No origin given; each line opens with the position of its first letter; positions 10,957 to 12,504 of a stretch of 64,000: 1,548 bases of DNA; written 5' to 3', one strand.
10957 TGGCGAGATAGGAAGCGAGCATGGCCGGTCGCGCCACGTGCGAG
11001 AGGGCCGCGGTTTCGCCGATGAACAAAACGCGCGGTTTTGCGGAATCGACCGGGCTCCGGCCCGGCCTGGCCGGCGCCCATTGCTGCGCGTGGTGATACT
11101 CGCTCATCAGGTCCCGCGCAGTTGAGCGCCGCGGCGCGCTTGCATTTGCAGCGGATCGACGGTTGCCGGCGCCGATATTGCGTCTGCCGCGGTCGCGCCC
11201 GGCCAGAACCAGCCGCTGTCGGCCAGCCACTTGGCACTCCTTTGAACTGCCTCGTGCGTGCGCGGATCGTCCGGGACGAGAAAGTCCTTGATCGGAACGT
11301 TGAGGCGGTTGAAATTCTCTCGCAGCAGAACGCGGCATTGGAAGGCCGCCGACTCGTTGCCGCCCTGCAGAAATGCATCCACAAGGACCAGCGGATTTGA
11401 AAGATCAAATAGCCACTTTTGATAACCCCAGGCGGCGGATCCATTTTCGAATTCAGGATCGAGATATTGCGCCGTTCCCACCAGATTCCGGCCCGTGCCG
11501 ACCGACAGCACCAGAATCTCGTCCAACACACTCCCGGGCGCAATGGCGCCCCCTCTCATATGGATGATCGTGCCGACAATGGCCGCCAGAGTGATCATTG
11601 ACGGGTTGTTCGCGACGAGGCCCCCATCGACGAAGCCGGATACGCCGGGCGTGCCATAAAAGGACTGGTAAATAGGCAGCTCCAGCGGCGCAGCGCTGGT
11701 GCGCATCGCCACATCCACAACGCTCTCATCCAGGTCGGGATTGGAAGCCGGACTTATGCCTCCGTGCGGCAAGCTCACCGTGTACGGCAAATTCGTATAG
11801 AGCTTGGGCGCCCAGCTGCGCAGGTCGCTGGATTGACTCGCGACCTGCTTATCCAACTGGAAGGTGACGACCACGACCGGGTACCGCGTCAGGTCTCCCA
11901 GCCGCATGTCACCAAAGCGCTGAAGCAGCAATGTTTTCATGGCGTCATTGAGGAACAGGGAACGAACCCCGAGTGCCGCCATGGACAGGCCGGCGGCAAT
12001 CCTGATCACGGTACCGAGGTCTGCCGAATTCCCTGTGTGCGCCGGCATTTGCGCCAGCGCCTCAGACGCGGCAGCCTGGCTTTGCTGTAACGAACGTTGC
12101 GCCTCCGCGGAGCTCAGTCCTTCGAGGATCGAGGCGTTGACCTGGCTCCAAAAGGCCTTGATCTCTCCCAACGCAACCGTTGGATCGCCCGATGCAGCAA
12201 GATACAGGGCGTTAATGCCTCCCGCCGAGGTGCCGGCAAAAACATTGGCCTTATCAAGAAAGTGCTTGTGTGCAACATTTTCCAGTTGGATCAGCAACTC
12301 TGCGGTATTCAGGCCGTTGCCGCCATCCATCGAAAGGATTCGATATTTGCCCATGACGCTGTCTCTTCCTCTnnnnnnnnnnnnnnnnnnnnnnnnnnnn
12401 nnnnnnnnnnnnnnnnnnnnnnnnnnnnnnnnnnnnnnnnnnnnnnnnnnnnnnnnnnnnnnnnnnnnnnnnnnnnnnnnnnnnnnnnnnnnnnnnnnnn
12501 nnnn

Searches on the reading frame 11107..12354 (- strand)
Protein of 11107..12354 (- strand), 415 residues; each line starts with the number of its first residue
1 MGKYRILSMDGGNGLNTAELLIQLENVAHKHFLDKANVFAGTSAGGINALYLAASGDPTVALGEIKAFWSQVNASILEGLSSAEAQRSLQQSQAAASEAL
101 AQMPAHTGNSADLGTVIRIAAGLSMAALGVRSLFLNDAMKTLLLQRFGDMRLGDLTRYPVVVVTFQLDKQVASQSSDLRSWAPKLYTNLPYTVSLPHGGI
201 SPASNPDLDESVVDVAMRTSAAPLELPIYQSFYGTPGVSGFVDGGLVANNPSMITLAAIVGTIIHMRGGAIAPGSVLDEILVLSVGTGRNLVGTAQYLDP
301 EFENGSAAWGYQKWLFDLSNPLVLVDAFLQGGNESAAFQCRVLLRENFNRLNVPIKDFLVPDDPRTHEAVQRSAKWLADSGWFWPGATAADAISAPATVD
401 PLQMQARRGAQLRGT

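Call 9: search_protein_families(library=pfam, proteins=[window:11107-12354:-])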
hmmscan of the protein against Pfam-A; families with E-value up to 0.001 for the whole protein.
window:11107-12354:- (415 aa): 1 family
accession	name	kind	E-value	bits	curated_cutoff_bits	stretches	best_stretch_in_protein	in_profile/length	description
PF01734.28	Patatin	-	1.8e-15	58.1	27.7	1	29-253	21-188/191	Patatin-like phospholipase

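Call 101: search_protein_families(library=ncbifam, proteins=[window:11107-12354:-], max_evalue=0.00001)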
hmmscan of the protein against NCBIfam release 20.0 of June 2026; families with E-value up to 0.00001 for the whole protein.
window:11107-12354:- (415 aa): 3 families
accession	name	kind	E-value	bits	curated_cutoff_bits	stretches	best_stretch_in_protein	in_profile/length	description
NF041079.1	CBASS_lipase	equivalog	2.3e-24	86.2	200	2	206-318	140-235/317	CBASS cGAMP-activated phospholipase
NF053870.1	DS2_1_antiphage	equivalog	3.8e-07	29.7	400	0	5-93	1-87/299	anti-phage phospholipase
TIGR03607.1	TIGR03607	subfamily_domain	1.4e-06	27.6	262.45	0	36-88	64-114/732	patatin-like protein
